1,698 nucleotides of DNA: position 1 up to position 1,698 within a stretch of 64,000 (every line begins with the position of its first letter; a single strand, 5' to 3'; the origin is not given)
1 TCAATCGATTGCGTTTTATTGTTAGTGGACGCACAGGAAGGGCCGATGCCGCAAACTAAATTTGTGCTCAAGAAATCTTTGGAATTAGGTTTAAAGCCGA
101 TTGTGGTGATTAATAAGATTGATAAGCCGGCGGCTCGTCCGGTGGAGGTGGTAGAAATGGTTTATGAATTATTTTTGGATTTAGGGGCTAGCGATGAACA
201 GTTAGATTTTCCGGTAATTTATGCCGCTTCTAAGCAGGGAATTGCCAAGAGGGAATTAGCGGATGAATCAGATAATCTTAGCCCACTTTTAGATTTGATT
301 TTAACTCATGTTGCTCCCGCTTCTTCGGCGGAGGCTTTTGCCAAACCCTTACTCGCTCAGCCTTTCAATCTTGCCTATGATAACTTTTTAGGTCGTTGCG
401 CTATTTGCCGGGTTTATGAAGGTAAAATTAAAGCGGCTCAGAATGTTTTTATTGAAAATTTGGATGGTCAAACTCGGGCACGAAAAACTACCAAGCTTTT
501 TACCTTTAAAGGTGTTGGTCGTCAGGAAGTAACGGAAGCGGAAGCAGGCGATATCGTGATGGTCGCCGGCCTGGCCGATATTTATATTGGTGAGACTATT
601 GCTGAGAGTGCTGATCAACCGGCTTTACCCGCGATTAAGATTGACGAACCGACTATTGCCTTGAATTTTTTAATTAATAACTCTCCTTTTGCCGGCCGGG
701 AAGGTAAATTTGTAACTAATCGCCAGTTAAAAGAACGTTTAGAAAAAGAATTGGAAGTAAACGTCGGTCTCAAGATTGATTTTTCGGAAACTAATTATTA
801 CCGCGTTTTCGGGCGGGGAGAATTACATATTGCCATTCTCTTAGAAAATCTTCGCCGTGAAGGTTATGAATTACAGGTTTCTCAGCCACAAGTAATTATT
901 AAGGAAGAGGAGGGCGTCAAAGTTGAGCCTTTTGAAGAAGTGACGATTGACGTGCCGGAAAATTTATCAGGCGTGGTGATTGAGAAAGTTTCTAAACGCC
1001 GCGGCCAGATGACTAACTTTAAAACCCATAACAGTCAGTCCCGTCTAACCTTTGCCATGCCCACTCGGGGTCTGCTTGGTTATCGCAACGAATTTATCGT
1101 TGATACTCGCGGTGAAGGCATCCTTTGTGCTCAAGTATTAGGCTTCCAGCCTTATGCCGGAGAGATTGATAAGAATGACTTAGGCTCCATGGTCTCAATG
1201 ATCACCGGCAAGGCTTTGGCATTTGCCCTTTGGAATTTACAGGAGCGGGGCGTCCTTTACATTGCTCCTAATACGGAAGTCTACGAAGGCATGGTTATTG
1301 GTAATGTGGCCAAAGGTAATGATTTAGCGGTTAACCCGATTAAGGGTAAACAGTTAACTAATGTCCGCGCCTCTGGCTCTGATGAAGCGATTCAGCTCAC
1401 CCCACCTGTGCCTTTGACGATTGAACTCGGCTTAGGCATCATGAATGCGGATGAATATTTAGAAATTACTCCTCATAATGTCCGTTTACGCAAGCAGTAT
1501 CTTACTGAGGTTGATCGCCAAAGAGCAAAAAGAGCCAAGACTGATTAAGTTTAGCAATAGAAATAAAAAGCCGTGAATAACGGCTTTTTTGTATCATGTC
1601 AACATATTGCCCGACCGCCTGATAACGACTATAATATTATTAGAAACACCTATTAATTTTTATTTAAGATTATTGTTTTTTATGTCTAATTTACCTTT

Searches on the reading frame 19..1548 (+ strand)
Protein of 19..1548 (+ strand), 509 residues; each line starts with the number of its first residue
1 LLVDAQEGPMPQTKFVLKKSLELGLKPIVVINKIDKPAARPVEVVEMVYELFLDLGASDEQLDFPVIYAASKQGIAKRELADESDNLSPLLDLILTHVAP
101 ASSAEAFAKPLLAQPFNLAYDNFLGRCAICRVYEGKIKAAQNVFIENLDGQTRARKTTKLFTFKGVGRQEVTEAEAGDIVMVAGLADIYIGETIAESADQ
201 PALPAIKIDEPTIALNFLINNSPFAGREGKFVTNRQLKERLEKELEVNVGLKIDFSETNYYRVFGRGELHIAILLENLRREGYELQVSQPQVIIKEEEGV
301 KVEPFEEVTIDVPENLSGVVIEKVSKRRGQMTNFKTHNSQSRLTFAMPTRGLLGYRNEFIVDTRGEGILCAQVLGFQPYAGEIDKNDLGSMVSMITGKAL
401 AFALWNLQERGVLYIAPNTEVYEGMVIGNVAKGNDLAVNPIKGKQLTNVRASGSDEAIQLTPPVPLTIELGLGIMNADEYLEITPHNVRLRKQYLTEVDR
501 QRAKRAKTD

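Call 30: search_protein_families(library=pfam, proteins=[window:19-1548:+], max_evalue=0.001)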
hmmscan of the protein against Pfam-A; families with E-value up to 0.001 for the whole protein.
window:19-1548:+ (509 aa): 5 families
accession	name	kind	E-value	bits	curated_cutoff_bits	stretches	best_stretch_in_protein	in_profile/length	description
PF21018.2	BipA_C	-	2.1e-40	137.3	23.8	1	389-496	2-109/110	TypA/BipA C-terminal domain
PF00679.30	EFG_C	-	1.4e-18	67.1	27.9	1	302-384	3-86/89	Elongation factor G C-terminus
PF00009.33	GTP_EFTU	-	1e-14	55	26.5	1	1-97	98-185/188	Elongation factor Tu GTP binding domain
PF03144.31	GTP_EFTU_D2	-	6.9e-09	36.5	30.3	1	125-195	1-73/73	Elongation factor Tu domain 2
PF22042.2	EF-G_D2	-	8.7e-09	35.8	27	1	116-195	7-82/84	Elongation factor G domain 2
